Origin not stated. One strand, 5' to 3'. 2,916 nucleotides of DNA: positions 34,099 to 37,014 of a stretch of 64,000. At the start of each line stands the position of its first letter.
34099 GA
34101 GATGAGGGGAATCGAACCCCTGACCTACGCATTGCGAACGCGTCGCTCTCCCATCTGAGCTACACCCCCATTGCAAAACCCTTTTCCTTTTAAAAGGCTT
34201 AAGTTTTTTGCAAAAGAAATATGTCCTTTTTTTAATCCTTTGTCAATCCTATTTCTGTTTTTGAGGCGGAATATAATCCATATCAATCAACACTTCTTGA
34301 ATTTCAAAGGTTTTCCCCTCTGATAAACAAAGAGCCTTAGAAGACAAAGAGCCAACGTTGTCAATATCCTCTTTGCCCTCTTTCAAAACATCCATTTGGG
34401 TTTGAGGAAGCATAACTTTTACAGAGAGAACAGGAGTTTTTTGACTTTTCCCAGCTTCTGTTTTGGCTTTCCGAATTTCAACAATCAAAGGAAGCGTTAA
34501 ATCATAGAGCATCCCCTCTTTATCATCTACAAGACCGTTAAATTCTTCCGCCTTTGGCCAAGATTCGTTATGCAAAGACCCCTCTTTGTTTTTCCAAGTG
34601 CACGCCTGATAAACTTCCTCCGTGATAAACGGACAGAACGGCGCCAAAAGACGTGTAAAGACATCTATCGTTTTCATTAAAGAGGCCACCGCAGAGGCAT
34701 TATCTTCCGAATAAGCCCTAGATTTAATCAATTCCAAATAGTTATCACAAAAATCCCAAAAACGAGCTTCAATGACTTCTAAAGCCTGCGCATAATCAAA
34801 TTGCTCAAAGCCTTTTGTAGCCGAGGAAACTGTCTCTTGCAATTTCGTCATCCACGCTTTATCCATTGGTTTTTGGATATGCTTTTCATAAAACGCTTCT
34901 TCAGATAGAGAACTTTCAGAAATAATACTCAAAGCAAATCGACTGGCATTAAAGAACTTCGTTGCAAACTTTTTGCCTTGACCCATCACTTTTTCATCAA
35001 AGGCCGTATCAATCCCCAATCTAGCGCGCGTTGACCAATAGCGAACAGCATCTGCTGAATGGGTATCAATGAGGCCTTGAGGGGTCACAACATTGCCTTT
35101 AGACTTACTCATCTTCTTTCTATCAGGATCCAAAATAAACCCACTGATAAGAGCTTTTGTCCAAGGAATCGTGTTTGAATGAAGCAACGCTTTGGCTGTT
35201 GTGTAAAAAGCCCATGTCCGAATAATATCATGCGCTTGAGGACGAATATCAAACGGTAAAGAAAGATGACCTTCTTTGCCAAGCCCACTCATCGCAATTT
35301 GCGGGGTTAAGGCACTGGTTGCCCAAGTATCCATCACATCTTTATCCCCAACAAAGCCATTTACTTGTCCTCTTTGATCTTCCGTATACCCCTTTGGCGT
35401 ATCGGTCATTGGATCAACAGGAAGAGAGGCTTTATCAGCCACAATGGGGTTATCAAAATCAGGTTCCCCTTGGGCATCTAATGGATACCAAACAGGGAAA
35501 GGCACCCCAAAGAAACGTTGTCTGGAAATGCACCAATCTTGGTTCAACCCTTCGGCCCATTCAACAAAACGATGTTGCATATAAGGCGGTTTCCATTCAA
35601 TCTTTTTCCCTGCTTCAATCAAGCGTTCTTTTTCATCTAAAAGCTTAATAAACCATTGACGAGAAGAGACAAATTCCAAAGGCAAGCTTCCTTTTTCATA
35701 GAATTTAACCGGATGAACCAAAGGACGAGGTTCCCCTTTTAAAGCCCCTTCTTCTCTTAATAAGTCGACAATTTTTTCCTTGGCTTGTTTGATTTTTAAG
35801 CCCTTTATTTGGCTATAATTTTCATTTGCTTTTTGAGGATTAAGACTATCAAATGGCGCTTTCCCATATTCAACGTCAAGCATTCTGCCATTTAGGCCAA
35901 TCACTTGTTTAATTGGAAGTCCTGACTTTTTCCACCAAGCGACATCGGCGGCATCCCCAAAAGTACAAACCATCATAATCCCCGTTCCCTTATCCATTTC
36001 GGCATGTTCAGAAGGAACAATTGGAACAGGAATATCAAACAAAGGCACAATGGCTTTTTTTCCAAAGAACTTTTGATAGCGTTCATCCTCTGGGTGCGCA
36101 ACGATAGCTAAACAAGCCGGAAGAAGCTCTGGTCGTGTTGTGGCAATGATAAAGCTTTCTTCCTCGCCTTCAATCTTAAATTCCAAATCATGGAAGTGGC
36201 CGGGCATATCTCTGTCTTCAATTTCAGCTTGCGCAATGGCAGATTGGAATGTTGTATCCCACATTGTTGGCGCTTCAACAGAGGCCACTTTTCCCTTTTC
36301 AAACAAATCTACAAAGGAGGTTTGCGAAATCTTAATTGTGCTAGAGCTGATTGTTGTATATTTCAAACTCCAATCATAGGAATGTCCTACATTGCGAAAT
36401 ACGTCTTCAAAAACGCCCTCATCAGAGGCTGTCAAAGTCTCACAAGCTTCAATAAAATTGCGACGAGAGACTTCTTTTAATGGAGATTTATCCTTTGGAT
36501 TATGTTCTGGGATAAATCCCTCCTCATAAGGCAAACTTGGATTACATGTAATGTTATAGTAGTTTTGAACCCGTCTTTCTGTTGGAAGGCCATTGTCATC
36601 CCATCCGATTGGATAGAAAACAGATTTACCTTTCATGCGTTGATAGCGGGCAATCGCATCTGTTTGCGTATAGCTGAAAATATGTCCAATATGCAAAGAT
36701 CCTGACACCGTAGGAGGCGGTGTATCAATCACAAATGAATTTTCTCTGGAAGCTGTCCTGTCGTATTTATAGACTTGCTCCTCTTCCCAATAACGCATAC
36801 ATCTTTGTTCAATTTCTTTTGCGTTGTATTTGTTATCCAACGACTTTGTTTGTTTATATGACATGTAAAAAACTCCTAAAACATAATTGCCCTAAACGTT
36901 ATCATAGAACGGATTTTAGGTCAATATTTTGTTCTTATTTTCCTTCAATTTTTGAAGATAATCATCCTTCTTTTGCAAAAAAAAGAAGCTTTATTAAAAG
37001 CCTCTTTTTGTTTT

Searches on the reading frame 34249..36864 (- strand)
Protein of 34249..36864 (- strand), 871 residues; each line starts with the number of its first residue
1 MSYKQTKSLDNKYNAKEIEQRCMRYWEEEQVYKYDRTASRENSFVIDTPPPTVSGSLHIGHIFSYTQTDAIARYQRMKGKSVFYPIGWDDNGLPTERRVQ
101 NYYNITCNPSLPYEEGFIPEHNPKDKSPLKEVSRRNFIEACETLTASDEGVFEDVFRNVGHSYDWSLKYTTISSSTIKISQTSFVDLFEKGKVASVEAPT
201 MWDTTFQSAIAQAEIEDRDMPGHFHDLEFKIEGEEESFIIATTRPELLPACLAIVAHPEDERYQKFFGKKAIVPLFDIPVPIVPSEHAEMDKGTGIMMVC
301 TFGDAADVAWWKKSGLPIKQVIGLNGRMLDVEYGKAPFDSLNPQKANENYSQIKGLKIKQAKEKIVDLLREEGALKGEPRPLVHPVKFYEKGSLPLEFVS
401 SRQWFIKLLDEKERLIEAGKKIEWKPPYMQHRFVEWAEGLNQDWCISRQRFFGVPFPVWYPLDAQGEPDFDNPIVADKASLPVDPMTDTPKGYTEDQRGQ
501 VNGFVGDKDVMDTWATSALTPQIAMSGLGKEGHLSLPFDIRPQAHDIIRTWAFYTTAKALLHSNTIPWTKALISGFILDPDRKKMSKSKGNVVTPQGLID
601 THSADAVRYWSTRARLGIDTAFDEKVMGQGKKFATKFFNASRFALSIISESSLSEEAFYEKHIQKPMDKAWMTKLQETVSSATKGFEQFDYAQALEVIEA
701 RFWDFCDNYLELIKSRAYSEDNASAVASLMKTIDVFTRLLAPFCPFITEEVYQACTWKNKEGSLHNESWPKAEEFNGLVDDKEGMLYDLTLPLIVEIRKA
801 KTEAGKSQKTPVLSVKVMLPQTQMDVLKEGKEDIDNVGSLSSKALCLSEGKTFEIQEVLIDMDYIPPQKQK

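Call 22: search_protein_families(library=pfam, max_evalue=0.001, proteins=[window:34249-36864:-])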
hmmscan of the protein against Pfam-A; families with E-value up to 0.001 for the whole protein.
window:34249-36864:- (871 aa): 6 families
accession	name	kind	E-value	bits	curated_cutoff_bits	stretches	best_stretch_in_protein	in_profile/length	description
PF00133.28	tRNA-synt_1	-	8.2e-76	255.8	22.7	1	23-621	3-412/414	tRNA synthetases class I (I, L, M and V)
PF08264.19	Anticodon_1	-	1e-28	100.5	25.1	1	668-815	1-146/148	Anticodon-binding domain of tRNA ligase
PF09334.17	tRNA-synt_1g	-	7.7e-19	68.1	20.1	2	45-98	2-55/391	tRNA synthetases class I (M)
PF13603.12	tRNA-synt_1_2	-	2e-08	34.4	25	1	266-368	84-183/185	Leucyl-tRNA synthetase, editing domain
PF01921.24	tRNA-synt_1f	-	1.1e-05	25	27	0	576-615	274-313/360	tRNA synthetases class I (K)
PF01406.26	tRNA-synt_1e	-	4.1e-05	23.5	27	0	577-627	246-296/301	tRNA synthetases class I (C) catalytic domain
